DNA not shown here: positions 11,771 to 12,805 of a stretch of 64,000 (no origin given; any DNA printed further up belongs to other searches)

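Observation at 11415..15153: GNAT acetyltransferase, a GNAT-HAD-Nudix-like tri-domain fusion, and a stand-alone N-acetyl-sugar amidotransferase form a compact locus outside any glycan cluster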

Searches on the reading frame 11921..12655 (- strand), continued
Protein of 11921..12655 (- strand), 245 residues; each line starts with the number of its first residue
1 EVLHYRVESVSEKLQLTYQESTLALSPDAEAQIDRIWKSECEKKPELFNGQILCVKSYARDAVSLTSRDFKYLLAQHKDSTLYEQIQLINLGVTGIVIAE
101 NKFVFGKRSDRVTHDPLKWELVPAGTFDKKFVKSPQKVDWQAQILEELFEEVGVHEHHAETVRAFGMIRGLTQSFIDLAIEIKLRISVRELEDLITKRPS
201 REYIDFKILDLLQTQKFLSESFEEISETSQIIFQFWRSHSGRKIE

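Call 27: find_related_loci(query=A3, collection=genome_contigs, flank=10000)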
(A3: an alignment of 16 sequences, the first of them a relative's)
Query A3 (240 aa) in genome_contigs; peptide patterns used: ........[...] (x = any residue, [..] = any of these).
42 stretches matched a pattern; 32 encode a relative of the query (tblastn E <= 1e-3); 32 distinct loci.
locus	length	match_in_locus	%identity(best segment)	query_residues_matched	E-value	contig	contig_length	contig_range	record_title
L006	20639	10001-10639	46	23-234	6e-59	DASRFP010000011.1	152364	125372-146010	MAG TPA_asm: Terriglobales bacterium isolate SMAG_U10035 k141_1915256, whole genome shotgun sequence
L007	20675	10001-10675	45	13-237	6e-57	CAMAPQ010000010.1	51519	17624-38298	MAG: Klebsiella pneumoniae isolate LH-02apr19-16 genome assembly, contig: LH-02apr19-C1035, whole genome shotgun sequenc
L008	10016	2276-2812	48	27-204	2e-53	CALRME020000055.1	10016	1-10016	MAG: Sphingobacterium thalpophilum isolate JJ-KAD2B2-407-2-mx-bin586 genome assembly, contig: JJ-SLHB4-253-C589, whole g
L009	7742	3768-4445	36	8-231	4e-49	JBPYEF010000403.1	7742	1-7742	MAG: Hyphomicrobiaceae bacterium isolate Bin.017.fastaField_forest_FP4 k127_7337759, whole genome shotgun sequence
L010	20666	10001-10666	40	11-231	5e-49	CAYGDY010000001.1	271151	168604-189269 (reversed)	MAG TPA_asm: uncultured Pseudobdellovibrionaceae bacterium isolate ERP113451_co1_43 genome assembly, contig: NODE_6_leng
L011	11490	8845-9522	37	11-232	1e-48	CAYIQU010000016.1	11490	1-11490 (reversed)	MAG TPA_asm: uncultured Hyphomicrobiales bacterium isolate ERP119705_co25_358 genome assembly, contig: NODE_4770_length_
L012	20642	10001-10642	37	23-234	2e-47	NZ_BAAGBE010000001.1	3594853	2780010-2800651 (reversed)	MAG: Nitrobacter sp. isolate AFB05 sequence1, whole genome shotgun sequence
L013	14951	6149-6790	36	23-234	9e-47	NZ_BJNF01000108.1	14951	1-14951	Nitrobacter winogradskyi strain NBRC 14297 sequence108, whole genome shotgun sequence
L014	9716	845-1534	34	7-234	4e-45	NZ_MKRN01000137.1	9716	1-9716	MAG: Nitrobacter sp. 62-13 SCNpilot_cont_300_bf_scaffold_4267, whole genome shotgun sequence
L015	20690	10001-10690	33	7-234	3e-45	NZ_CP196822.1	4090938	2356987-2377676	Nitrobacter sp. JJSN chromosome, complete genome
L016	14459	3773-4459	35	1-232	3e-45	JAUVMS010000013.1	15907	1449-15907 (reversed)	MAG: Hyphomicrobiales bacterium isolate CSMAG_590 CSMAG_590_k141_225091_length_15907_cov_9.0000, whole genome shotgun se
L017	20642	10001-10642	36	23-234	5e-45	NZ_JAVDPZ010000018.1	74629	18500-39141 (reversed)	Nitrobacter vulgaris strain DSM 10236 Ga0373211_18, whole genome shotgun sequence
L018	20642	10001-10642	35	23-234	3e-44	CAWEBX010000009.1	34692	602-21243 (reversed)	MAG: uncultured archaeon isolate MFD00392.bin.2.237 genome assembly, contig: contig_28841, whole genome shotgun sequence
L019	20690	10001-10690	33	7-234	4e-43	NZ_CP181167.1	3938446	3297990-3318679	Nitrobacter sp. TKz-YC01 chromosome, complete genome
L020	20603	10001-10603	37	34-234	5e-43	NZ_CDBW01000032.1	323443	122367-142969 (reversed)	Aeromonas sobria strain CECT 4245, whole genome shotgun sequence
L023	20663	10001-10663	34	14-234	2e-42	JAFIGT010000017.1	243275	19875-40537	MAG: Verrucomicrobium sp. isolate HJP_bin11 k141_74519, whole genome shotgun sequence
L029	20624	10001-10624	34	26-232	1e-35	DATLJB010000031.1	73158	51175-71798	MAG TPA_asm: Terriglobia bacterium isolate SMAG_U13684 k141_32888, whole genome shotgun sequence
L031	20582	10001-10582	36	13-217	3e-29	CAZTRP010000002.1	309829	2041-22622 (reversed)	MAG TPA_asm: uncultured Pseudobdellovibrionaceae bacterium isolate SRP296810_co1_59 genome assembly, contig: NODE_21_len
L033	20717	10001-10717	34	11-234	1e-38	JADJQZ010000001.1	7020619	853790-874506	MAG: Candidatus Obscuribacter sp. isolate Fred_18-Q3-R57-64_MAXAC.356 tig00000077-10-70086850, whole genome shotgun sequ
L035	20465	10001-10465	31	26-176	5e-14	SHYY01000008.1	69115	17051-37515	MAG: Myxococcales bacterium isolate Baikal-deep-G131 BACOMB-C1366, whole genome shotgun sequence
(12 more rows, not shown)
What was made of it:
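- Tried and rejected: A 16-sequence subset worked (call 27).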

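Call 31: search_protein_families(library=ncbifam, proteins=[L031:4416-5510:-, L031:5578-7449:+, L031:7459-8157:+, L031:8158-8823:+, L031:8816-9343:+, L031:10677-12305:+, L031:12316-13383:+, L031:13399-14583:+, L031:14687-15745:+, L031:15756-16946:+], max_evalue=0.00001)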
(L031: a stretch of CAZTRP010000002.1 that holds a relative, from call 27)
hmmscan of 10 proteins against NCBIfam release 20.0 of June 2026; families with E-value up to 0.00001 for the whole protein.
L031:4416-5510:- (364 aa): 2 families
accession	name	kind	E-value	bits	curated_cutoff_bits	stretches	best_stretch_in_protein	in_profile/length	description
TIGR03586.1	PseI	equivalog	2.9e-143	476.9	340.25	1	31-359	1-327/327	pseudaminic acid synthase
TIGR03569.1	NeuB_NnaB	equivalog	2.1e-86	290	399.65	1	32-357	1-327/329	N-acetylneuraminate synthase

L031:5578-7449:+ (623 aa): 0 families

L031:7459-8157:+ (232 aa): 3 families
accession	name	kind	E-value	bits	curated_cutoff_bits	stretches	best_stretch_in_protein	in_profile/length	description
TIGR04001.1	thiol_BshB1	equivalog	7.8e-21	74.8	182.5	1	5-226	4-220/226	bacillithiol biosynthesis deacetylase BshB1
TIGR04000.1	thiol_BshB2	equivalog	1.9e-13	50.6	195.25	1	5-145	3-144/217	bacillithiol biosynthesis deacetylase BshB2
TIGR03445.1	mycothiol_MshB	equivalog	6e-06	26.3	224.35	0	6-49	1-44/284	N-acetyl-1-D-myo-inositol-2-amino-2-deoxy-alpha-D-glucopyranoside deacetylase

L031:8158-8823:+ (221 aa): 5 families
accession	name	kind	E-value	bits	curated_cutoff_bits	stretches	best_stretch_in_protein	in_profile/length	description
NF005414.0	PRK06988.1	equivalog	5.5e-17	61.7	316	1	3-197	4-198/311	formyltransferase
TIGR00460.1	fmt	equivalog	1.1e-16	60.9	201.5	1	17-201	13-204/315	methionyl-tRNA formyltransferase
NF005998.1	PRK08125.1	equivalog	3e-13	49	777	1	66-201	62-200/649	bifunctional UDP-4-amino-4-deoxy-L-arabinose formyltransferase/UDP-glucuronic acid oxidase ArnA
NF005755.0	PRK07579.1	equivalog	5.6e-06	26.4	238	1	65-185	54-171/245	dTDP-4-amino-4,6-dideoxyglucose formyltransferase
TIGR00639.1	PurN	equivalog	5.6e-06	26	150.1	1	70-147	72-151/192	phosphoribosylglycinamide formyltransferase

L031:8816-9343:+ (175 aa): 0 families

L031:10677-12305:+ (542 aa): 0 families

L031:12316-13383:+ (355 aa): 1 family
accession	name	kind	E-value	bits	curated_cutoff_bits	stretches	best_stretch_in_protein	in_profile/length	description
TIGR04421.1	FemAB_IMCC1989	hypoth_equivalog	2.3e-85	286.9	250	1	27-339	18-333/345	FemAB family protein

L031:13399-14583:+ (394 aa): 0 families

L031:14687-15745:+ (352 aa): 12 families
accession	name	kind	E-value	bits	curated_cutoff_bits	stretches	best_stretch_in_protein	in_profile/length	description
TIGR03589.1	PseB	equivalog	1.7e-159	530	407.75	1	22-346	2-323/324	UDP-N-acetylglucosamine 4,6-dehydratase (inverting)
TIGR04130.1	FnlA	equivalog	6.1e-74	248.9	730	1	24-346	4-324/337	UDP-N-acetylglucosamine 4,6-dehydratase/5-epimerase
TIGR04180.1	EDH_00030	hypoth_equivalog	6.8e-16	58.2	475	1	27-167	1-154/297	NAD-dependent 4,6-dehydratase LegB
TIGR03466.1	HpnA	hypoth_equivalog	4.9e-11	42.1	367.65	1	27-148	3-113/327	hopanoid-associated sugar epimerase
TIGR01181.1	dTDP_gluc_dehyt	equivalog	3.2e-10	39.6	365.1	1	27-151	2-128/321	dTDP-glucose 4,6-dehydratase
TIGR01179.1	galE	equivalog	3.5e-10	39.2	262.3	1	27-195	2-180/332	UDP-glucose 4-epimerase GalE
TIGR02622.1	CDP_4_6_dhtase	equivalog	5.2e-10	39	278.45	1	23-151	3-132/352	CDP-glucose 4,6-dehydratase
TIGR01214.1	rmlD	equivalog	9.5e-10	38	224.05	1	27-166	2-132/285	dTDP-4-dehydrorhamnose reductase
NF042422.1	oxyalk_red_OleD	equivalog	1.1e-09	38.1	580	1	26-149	2-111/329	2-alkyl-3-oxoalkanoate reductase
NF041293.1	G6PDh_Azf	equivalog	9.3e-09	35.1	400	1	26-152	4-119/252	NAD-dependent glucose-6-phosphate dehydrogenase Azf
NF042423.1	oxyalk_red_Shew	equivalog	1.6e-08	34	580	1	25-149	9-119/331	2-alkyl-3-oxoalkanoate reductase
TIGR02197.1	heptose_epim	equivalog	2e-07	30.5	274.6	1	27-195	1-174/316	ADP-glyceromanno-heptose 6-epimerase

L031:15756-16946:+ (396 aa): 7 families
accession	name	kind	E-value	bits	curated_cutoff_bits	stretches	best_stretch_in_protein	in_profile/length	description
TIGR03588.1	PseC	equivalog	2.5e-144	480.9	423.5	1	1-393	1-377/380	UDP-4-amino-4,6-dideoxy-N-acetyl-beta-L-altrosamine transaminase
NF008658.2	PRK11658.1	equivalog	8.8e-72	241.8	631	1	2-394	5-375/379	UDP-4-amino-4-deoxy-L-arabinose aminotransferase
TIGR04181.1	NHT_00031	hypoth_equivalog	2.9e-63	213.9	420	1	9-375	8-357/359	LegC family aminotransferase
NF008687.0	PRK11706.1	equivalog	7.7e-50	169.7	375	1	4-392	4-370/375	dTDP-4-amino-4,6-dideoxygalactose transaminase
NF011936.0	PRK15407.1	equivalog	4.8e-44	150.7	423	1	3-393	38-433/440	lipopolysaccharide biosynthesis protein RfbH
TIGR04427.1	PLP_DesI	equivalog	6.9e-43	147.2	650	1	17-386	38-373/390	dTDP-4-dehydro-6-deoxyglucose aminotransferase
TIGR02379.1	ECA_wecE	subfamily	1.3e-38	132.8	434.85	1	27-392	28-371/376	dTDP-4-amino-4,6-dideoxy-D-glucose transaminase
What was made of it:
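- In L031 the row GNAT-HAD-Nudix lies among PseI (477 bits), PseB (530 bits) and PseC (481 bits), all above their equivalog cutoffs (call 31).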

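Call 35: search_protein_families(library=ncbifam, alignment_id=A4, max_evalue=0.000001)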
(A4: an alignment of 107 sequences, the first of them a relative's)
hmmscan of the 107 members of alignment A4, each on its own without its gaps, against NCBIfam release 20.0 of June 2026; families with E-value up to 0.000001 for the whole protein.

A. member 1, L031:13399-14580:+ (394 aa): 0 families

B. families by the number of members that match (of 107 scanned): 565 families (the first 25 are shown)
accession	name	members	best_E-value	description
NF005998.1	PRK08125.1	7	6.9e-28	bifunctional UDP-4-amino-4-deoxy-L-arabinose formyltransferase/UDP-glucuronic acid oxidase ArnA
NF005414.0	PRK06988.1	6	6.2e-31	formyltransferase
TIGR00460.1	fmt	6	1e-18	methionyl-tRNA formyltransferase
NF043040.1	corrin_prot_MT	6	1.5e-13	corrinoid protein-associated methyltransferase CpaM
TIGR02072.1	BioC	6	5.4e-13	malonyl-ACP O-methyltransferase BioC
NF003952.0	PRK05450.1-5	5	7.9e-19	3-deoxy-manno-octulosonate cytidylyltransferase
NF009905.0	PRK13368.1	5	1e-18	3-deoxy-manno-octulosonate cytidylyltransferase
TIGR00639.1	PurN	5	1.5e-16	phosphoribosylglycinamide formyltransferase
NF003948.0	PRK05450.1-1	5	6e-12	3-deoxy-manno-octulosonate cytidylyltransferase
NF040539.1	AST_met_ArsM_2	5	8.9e-11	putative arsinothricin biosynthesis methyltransferase ArsM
NF004684.0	PRK06027.1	5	1e-10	formyltetrahydrofolate deformylase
TIGR03587.1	Pse_Me-ase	4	9e-98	pseudaminic acid biosynthesis-associated methylase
TIGR03572.1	WbuZ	4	7.4e-90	glycosyl amidation-associated protein WbuZ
NF038364.1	AglZ_HisF2_fam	4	9.5e-82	AglZ/HisF2 family acetamidino modification protein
TIGR00735.1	hisF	4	2.4e-81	imidazole glycerol phosphate synthase subunit HisF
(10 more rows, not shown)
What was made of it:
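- Formyltransferase-family hits were the most frequent among 107 unassigned neighbours: 7 members for the ArnA model and 6 for the formyltransferase and fmt models (call 35).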

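Call 36: search_dna_similar(query=L031:4419-5510:-, collection=plasmids, mode=protein, max_rows=12)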
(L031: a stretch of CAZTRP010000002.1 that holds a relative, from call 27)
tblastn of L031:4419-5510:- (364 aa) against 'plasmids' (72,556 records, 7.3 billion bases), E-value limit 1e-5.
Records with a match: 159; places in all: 175; records where one place covers at least 80% of the query: 152.
Best place of each record, by identity: 60-80% 62; <60% 97.
By first word of the organism name: Bacillus 63; Sinorhizobium 28; Azospirillum 17; Ensifer 5; Rhizobium 4; Priestia 2; Acinetobacter 2; Klebsiella 2; Mesorhizobium 2; Halorussus 2; and 31 more.
By predicted mobility (MOB-suite, as given by PLSDB): non-mobilizable 102; mobilizable 33; conjugative 24.
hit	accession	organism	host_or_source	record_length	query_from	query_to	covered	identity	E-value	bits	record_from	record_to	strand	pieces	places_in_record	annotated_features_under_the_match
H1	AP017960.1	[Synechococcus] sp. NIES-970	-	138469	19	364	95%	66.2%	5e-147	466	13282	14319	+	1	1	N-acetylneuraminic acid synthase domain-containing protein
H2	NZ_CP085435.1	Priestia megaterium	single cell,soil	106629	11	362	97%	63.4%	4e-142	452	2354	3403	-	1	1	pseI: pseudaminic acid synthase | pseH: UDP-4-amino-4, 6-dideoxy-N-acetyl-beta-L-altrosamine ...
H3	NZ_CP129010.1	Priestia aryabhattai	mixed culture,sea water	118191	11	362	97%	63.1%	1e-141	450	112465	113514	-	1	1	pseI: pseudaminic acid synthase | pseH: UDP-4-amino-4, 6-dideoxy-N-acetyl-beta-L-altrosamine ...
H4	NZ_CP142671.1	Bacillus albus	cell culture,soil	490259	17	362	95%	63.3%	2e-141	450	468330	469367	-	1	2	pseI: pseudaminic acid synthase | pseH: UDP-4-amino-4, 6-dideoxy-N-acetyl-beta-L-altrosamine ...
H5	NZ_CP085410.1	Bacillus thuringiensis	single cell,soil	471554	17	362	95%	63.0%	6e-141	448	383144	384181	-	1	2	pseI: pseudaminic acid synthase | pseH: UDP-4-amino-4, 6-dideoxy-N-acetyl-beta-L-altrosamine ...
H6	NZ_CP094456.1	Bacillus sp. ZJS3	cell culture,biological soil crust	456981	17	362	95%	63.0%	3e-136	435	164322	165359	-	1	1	pseI: pseudaminic acid synthase | pseH: UDP-4-amino-4, 6-dideoxy-N-acetyl-beta-L-altrosamine ...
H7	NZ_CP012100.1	Bacillus thuringiensis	whole organism,soil sample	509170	17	362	95%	63.0%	1e-135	433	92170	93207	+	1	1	pseI: pseudaminic acid synthase | pseH: UDP-4-amino-4, 6-dideoxy-N-acetyl-beta-L-altrosamine ...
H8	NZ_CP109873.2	Bacillus cereus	pepper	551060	17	362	95%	62.7%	1e-140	447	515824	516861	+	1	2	pseI: pseudaminic acid synthase | pseH: UDP-4-amino-4, 6-dideoxy-N-acetyl-beta-L-altrosamine ...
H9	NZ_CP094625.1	Bacillus thuringiensis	whole organism,soil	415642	17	362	95%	62.7%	9e-136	434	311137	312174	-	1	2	pseI: pseudaminic acid synthase | pseH: UDP-4-amino-4, 6-dideoxy-N-acetyl-beta-L-altrosamine ...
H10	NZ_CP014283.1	Bacillus thuringiensis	cell culture,soil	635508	17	362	95%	62.7%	1e-135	434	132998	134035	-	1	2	pseI: pseudaminic acid synthase | pseH: UDP-4-amino-4, 6-dideoxy-N-acetyl-beta-L-altrosamine ...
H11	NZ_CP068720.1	Bacillus cereus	Angelica sinensis Dlies,single cell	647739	17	362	95%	62.7%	1e-135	434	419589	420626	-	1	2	pseI: pseudaminic acid synthase | pseH: UDP-4-amino-4, 6-dideoxy-N-acetyl-beta-L-altrosamine ...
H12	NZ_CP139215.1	Bacillus cereus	environmental samples,soil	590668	17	362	95%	62.7%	3e-135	432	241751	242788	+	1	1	pseI: pseudaminic acid synthase | pseH: UDP-4-amino-4, 6-dideoxy-N-acetyl-beta-L-altrosamine ...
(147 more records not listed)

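Call 37: get_annotated_region(hit=H2, flank=8000)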
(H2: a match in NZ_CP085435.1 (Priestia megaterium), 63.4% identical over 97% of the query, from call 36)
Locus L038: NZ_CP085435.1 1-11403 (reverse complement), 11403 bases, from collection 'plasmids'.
description: Priestia megaterium strain F20 plasmid unnamed4, complete sequence
organism: Priestia megaterium (NCBI taxid 1404)
taxonomy: Bacteria; Bacillota; Bacilli; Bacillales; Bacillaceae; Priestia; Priestia megaterium
host: -; source: single cell,soil; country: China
typing (MOB-suite, as given by PLSDB): non-mobilizable; replicon rep_cluster_237
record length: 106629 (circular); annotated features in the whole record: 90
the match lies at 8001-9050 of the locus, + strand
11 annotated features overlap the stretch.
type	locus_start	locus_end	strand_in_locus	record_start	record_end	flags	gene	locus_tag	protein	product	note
CDS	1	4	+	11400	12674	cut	-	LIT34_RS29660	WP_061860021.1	CDP-glycerol glycerophosphotransferase family protein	-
CDS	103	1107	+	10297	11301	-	-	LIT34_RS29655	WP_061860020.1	polysaccharide biosynthesis protein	-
CDS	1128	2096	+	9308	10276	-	-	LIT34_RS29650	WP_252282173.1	GDP-mannose 4,6-dehydratase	-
CDS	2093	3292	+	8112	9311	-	pseC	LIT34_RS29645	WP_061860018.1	UDP-4-amino-4, 6-dideoxy-N-acetyl-beta-L-altrosamine transaminase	-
CDS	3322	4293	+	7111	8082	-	-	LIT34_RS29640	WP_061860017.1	spore coat protein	-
CDS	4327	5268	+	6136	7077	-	-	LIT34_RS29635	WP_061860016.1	aldo/keto reductase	-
CDS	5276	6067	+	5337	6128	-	-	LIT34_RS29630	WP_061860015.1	SDR family oxidoreductase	-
CDS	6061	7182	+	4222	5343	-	pseG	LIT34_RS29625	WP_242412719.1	UDP-2,4-diacetamido-2,4, 6-trideoxy-beta-L-altropyranose hydrolase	-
CDS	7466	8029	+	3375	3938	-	pseH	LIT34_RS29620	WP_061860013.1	UDP-4-amino-4, 6-dideoxy-N-acetyl-beta-L-altrosamine N-acetyltransferase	GO:0009058 - biosynthetic process [Evidence IEA]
CDS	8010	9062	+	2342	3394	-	pseI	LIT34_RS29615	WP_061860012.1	pseudaminic acid synthase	-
CDS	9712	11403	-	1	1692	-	-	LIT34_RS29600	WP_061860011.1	glycosyltransferase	-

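Call 39: search_dna_similar(query=L015:9986-10762:+, collection=plasmids, mode=protein, max_rows=25, max_evalue=0.001)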
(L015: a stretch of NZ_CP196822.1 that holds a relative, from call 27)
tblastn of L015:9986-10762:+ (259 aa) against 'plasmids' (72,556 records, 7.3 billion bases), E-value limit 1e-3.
No match.
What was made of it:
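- Tried and rejected: The Nitrobacter Nudix-like protein has no match in PLSDB plasmids (call 39).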

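Call 43: find_encoding_contigs(protein=P0175, flank=10000, max_places=3)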
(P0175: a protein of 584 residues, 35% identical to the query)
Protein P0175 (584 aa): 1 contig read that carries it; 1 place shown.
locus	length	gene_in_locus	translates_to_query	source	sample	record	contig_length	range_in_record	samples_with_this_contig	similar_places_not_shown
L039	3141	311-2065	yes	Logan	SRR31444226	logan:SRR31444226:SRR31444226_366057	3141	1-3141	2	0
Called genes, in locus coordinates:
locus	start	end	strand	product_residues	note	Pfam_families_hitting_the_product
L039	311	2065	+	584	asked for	PF00583:Acetyltransf_1, PF13302:Acetyltransf_3, PF13508:Acetyltransf_7, PF00702:Hydrolase, PF12710:HAD (weak), PF13419:HAD_2, PF00293:NUDIX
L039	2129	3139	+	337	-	?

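Call 48: predict_structure(alignment_id=A2)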
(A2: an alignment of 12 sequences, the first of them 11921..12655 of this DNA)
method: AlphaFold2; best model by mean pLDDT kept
length: 245 residues; sequences in the alignment: 12
mean_pLDDT: 93.5   pTM: 0.88
mean pLDDT of the five models: 93.5, 93.1, 93.0, 92.6, 92.4
residues with pLDDT >= 90: 212; 70-90: 26; 50-70: 4; < 50: 3
segments of 3 or more residues with pLDDT < 50: none
pLDDT, mean of each block of 10 residues (from residue 1): 82 94 93 97 93 94 95 93 91 97 97 92 94 92 97 97 96 93 98 94 96 95 95 93 58
secondary structure, 60 per line:
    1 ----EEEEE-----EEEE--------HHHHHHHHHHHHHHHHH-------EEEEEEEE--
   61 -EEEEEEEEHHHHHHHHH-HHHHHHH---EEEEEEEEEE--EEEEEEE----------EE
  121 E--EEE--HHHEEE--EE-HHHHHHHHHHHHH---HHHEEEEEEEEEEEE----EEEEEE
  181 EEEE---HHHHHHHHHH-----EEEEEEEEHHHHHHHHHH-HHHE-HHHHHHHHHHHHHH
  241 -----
elements in order: E5-9 E15-18 H27-43 E51-58 E62-69 H70-78 H80-86 E90-99 E102-108 E119-121 E124-126 E132-134 H140-152 E159-170 E175-184 H188-197 E203-210 H211-220 H227-240
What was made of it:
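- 11921..12637 (-): Fusion protein, domain 3 (aa 386-624): NUDT22-like two-subdomain Nudix hydrolase, a putative UDP-sugar diphosphatase. AF2 model pLDDT 93.5, pTM 0.88 (call 48).
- On Nudix superfamily (Pfam PF00293): AF2 model pLDDT 93.5 (call 48).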
